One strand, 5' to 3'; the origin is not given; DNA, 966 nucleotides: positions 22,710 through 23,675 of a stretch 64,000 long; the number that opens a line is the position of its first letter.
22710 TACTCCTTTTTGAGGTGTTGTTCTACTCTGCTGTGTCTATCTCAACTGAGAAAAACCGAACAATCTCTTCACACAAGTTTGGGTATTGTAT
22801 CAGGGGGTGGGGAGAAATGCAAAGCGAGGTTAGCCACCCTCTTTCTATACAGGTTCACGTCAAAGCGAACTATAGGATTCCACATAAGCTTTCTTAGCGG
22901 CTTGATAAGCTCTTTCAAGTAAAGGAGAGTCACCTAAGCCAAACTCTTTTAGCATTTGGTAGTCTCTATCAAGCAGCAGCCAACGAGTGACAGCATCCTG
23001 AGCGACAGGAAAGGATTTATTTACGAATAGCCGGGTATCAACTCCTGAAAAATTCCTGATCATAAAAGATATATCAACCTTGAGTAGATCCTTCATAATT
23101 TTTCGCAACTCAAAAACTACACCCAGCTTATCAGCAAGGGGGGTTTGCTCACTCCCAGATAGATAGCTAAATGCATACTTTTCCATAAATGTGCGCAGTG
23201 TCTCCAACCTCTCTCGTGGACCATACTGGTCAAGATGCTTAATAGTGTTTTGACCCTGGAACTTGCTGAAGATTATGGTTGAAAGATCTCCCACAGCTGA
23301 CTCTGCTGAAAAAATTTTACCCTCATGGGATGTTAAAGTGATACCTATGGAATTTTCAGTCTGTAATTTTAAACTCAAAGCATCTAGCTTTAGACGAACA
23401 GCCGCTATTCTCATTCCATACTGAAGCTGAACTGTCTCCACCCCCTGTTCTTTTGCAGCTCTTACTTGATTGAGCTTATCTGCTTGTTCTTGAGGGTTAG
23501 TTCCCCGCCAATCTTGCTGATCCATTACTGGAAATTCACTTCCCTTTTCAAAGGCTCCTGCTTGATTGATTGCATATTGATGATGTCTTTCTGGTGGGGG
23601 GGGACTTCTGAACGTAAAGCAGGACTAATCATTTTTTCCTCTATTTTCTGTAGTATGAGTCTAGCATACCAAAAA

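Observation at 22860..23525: Unrecognised 221-aa gene inserted between rpoC and rpsL, with its own terminator and promoter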

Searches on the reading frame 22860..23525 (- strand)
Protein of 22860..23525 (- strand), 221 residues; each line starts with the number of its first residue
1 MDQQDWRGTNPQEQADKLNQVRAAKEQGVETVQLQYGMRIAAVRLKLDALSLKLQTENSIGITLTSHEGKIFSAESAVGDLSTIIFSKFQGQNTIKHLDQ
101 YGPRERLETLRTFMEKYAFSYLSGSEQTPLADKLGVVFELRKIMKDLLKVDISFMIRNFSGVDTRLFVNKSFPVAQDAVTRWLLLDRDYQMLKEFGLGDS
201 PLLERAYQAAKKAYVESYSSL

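Call 6: search_protein_families(library=pfam, proteins=[window:22860-23525:-], max_evalue=1)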
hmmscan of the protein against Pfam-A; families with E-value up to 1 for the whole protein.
window:22860-23525:- (221 aa): 0 families

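Call 7: search_protein_families(library=ncbifam, proteins=[window:22860-23525:-], max_evalue=10)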
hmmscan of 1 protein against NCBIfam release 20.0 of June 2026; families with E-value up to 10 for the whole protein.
window:22860-23525:- (221 aa): 1 family
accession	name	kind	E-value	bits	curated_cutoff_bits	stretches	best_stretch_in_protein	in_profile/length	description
NF047887.1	DHPGHylPhlG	equivalog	0.033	13.3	600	1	148-212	205-270/293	2,4-diacetylphloroglucinol hydrolase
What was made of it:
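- On Ribosomal_L7Ae / YbxF (the known occupant of the rpoC-rpsL junction in Firmicutes): NCBIfam gave only noise, E = 0.033 at 13 bits against a cut-off of 600 (call 7).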

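Call 8: search_solved_structures(query=window:22860-23525:-, max_evalue=10)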
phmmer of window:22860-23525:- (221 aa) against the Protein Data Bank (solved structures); distinct sequences matched with E-value up to 10: 4.
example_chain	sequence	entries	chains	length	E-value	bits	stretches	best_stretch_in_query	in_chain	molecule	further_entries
3r7a_A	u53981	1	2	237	0.029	17.4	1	4-86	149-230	Phosphoglycerate mutase, putative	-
6zpg_A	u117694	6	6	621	0.19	14.7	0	78-150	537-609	KIF-binding protein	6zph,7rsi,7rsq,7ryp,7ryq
2db0_A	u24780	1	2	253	0.59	13.1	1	109-184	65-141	253aa long hypothetical protein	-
5h3z_A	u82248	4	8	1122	1.3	12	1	82-137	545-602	Uncharacterized protein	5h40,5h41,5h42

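Call 9: find_homologous_proteins(query=window:22860-23525:-, max_evalue=0.01)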
Query window:22860-23525:- (221 aa): 1 proteins with E <= 0.01 among 491 candidates.
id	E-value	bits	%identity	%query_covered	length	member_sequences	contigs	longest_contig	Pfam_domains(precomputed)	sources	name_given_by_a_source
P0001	2.6e-135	466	98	100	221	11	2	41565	-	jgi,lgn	-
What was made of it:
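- The 5.8-billion-protein search found only a 98% identical copy (call 9).
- Tried and rejected: The 5.8-billion-protein search, which found only a 98% copy (call 9).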

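Call 12: find_encoding_contigs(protein=P0001, flank=10000, max_places=6)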
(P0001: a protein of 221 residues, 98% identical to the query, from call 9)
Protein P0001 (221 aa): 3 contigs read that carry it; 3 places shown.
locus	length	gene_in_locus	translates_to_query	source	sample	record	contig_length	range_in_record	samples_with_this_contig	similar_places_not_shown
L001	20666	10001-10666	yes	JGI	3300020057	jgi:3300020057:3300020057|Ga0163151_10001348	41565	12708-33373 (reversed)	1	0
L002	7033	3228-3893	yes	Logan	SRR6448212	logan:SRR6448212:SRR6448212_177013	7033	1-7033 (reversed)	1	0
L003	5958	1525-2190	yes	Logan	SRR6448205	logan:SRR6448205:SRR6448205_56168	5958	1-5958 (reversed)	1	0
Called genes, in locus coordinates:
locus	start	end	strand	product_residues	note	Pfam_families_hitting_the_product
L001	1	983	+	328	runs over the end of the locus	PF04203:Sortase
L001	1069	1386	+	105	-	PF03652:RuvX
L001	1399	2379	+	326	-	PF02618:YceG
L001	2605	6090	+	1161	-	PF04563:RNA_pol_Rpb2_1, PF04561:RNA_pol_Rpb2_2, PF04565:RNA_pol_Rpb2_3, PF10385:RNA_pol_Rpb2_45, PF00562:RNA_pol_Rpb2_6, PF04560:RNA_pol_Rpb2_7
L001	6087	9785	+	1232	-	PF04997:RNA_pol_Rpb1_1, PF00623:RNA_pol_Rpb1_2, PF04983:RNA_pol_Rpb1_3, PF04998:RNA_pol_Rpb1_5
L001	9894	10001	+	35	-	-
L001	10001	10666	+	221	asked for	-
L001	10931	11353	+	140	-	PF00164:Ribosom_S12_S23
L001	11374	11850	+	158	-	PF00177:Ribosomal_S7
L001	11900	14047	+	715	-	PF00009:GTP_EFTU, PF22042:EF-G_D2, PF03144:GTP_EFTU_D2, PF14492:EFG_III, PF16658:RF3_C (weak), PF03764:EFG_IV, PF00679:EFG_C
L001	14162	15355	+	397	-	PF00009:GTP_EFTU, PF03144:GTP_EFTU_D2, PF03143:GTP_EFTU_D3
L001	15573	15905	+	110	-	PF00338:Ribosomal_S10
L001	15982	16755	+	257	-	PF00297:Ribosomal_L3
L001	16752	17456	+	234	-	PF00573:Ribosomal_L4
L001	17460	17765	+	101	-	PF00276:Ribosomal_L23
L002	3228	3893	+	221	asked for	-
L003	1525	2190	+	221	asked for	-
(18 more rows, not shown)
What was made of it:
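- Checked: After rpsL come rpsG, fusA and tuf (call 12).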

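Call 18: search_protein_representatives(protein=window:22860-23525:-)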
Query: 221 residues. Proteins with E-value up to 0.001 (for the whole library): 1; up to 1e-10: 1; up to 1e-30: 1. The best 1 are listed.
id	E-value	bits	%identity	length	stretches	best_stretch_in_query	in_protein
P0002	9.9e-42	159.3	100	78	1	144-221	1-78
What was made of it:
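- Exhaustive HMMER over 1.84 billion representatives found only a self fragment (call 18). No homologue exists anywhere (calls 9, 18).
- Tried and rejected: The exhaustive 1.84-billion-protein HMMER scan, which found only a self fragment (call 18).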

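Call 20: search_protein_families(library=phrogs, proteins=[window:22860-23525:-], max_evalue=1)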
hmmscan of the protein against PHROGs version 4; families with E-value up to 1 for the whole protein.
window:22860-23525:- (221 aa): 1 family
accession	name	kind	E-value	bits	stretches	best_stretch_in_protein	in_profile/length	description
phrog_6377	-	unknown function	0.025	15.7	1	108-149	53-93/131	-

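Call 21: search_protein_families(library=padloc, proteins=[window:22860-23525:-], max_evalue=1)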
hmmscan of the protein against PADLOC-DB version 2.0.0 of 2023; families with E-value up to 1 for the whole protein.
window:22860-23525:- (221 aa): 0 families
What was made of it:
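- On Type II toxin-antitoxin pair: ORF35 and ORF221 overlap (TAATG), but neither matches any TA family in Pfam or PADLOC (calls 6, 21).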

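Call 28: predict_structure(protein=window:22860-23525:-)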
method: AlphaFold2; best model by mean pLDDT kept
length: 221 residues; sequences in the alignment: 1
mean_pLDDT: 45.8   pTM: 0.32
mean pLDDT of the five models: 45.8, 45.0, 40.3, 40.2, 37.2
residues with pLDDT >= 90: 0; 70-90: 4; 50-70: 80; < 50: 137
segments of 3 or more residues with pLDDT < 50: 1-4, 27-45, 51-73, 91-95, 117-124, 126-184, 217-221
pLDDT, mean of each block of 10 residues (from residue 1): 54 67 47 43 50 43 37 51 54 51 56 50 42 39 40 26 24 32 48 49 56 50 32
secondary structure, 60 per line:
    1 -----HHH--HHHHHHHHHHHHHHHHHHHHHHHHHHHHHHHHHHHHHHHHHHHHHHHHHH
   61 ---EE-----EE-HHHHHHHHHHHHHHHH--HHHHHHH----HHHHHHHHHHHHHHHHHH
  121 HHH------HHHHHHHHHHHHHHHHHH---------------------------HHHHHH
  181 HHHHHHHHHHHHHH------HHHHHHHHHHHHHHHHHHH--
elements in order: H11-60 H74-89 H92-98 H103-123 H130-147 H175-194 H201-219
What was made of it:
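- Tried and rejected: AlphaFold on the single sequence gave pLDDT 45.8 for the full length (call 28).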

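Call 29: list_cluster_members(proteins=[P0001, window:22860-23522:-])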
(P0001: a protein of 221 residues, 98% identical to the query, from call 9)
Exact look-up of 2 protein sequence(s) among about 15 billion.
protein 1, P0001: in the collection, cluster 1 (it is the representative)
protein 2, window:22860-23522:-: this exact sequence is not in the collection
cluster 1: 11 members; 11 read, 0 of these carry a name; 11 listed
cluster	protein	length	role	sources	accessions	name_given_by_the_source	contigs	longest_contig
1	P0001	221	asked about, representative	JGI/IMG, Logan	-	-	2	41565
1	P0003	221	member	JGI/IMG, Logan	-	-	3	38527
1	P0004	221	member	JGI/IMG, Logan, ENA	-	-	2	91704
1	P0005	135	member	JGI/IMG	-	-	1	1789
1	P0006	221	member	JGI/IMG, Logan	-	-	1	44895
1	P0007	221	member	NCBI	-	-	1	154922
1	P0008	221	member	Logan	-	-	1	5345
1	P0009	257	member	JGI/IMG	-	-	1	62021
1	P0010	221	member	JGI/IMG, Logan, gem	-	-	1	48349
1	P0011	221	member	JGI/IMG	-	-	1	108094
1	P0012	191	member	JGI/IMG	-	-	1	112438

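Call 32: find_related_loci(query=window:22860-23525:-, collection=metagenome_contigs, flank=4000)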
Query window:22860-23525:- (221 aa) in metagenome_contigs; peptide patterns used: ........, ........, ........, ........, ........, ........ (x = any residue, [..] = any of these).
81 stretches matched a pattern, but none encodes a relative of the query by tblastn (E <= 1e-3).

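Call 34: find_encoding_contigs(protein=P0007, flank=10000, max_places=2)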
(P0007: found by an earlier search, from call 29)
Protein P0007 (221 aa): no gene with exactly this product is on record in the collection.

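Call 35: find_encoding_contigs(protein=P0009, flank=10000, max_places=2)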
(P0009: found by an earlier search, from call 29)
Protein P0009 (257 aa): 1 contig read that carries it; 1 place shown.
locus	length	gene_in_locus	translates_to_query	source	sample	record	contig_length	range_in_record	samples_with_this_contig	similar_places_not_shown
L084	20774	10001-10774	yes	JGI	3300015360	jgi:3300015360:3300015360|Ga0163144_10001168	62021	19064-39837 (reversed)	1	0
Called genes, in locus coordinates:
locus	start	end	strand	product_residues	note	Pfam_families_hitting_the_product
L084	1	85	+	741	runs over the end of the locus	-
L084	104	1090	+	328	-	PF04203:Sortase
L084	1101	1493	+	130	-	PF03652:RuvX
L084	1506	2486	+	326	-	PF02618:YceG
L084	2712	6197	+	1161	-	PF04563:RNA_pol_Rpb2_1, PF04561:RNA_pol_Rpb2_2, PF04565:RNA_pol_Rpb2_3, PF10385:RNA_pol_Rpb2_45, PF00562:RNA_pol_Rpb2_6, PF04560:RNA_pol_Rpb2_7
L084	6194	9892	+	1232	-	PF04997:RNA_pol_Rpb1_1, PF00623:RNA_pol_Rpb1_2, PF04983:RNA_pol_Rpb1_3, PF04998:RNA_pol_Rpb1_5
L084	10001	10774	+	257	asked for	-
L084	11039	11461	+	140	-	PF00164:Ribosom_S12_S23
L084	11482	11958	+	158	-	PF00177:Ribosomal_S7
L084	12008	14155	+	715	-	PF00009:GTP_EFTU, PF22042:EF-G_D2, PF03144:GTP_EFTU_D2, PF14492:EFG_III, PF16658:RF3_C (weak), PF03764:EFG_IV, PF00679:EFG_C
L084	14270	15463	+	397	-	PF00009:GTP_EFTU, PF03144:GTP_EFTU_D2, PF03143:GTP_EFTU_D3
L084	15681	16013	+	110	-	PF00338:Ribosomal_S10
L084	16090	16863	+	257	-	PF00297:Ribosomal_L3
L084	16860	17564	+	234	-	PF00573:Ribosomal_L4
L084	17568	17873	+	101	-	PF00276:Ribosomal_L23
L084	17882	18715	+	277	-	PF00181:Ribosomal_L2_N, PF03947:Ribosomal_L2_C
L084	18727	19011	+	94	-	PF00203:Ribosomal_S19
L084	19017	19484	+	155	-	PF00237:Ribosomal_L22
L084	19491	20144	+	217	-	PF07650:KH_2, PF05316:VAR1 (weak), PF00189:Ribosomal_S3_C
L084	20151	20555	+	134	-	PF00252:Ribosomal_L16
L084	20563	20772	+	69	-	PF00831:Ribosomal_L29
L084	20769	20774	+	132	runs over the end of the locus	PF00366:Ribosomal_S17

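Call 36: find_encoding_contigs(protein=P0012, flank=10000, max_places=2)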
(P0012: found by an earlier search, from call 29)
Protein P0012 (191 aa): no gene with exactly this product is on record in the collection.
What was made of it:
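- Tried and rejected: P0007 and P0012 could not be traced to contigs (calls 34, 36).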
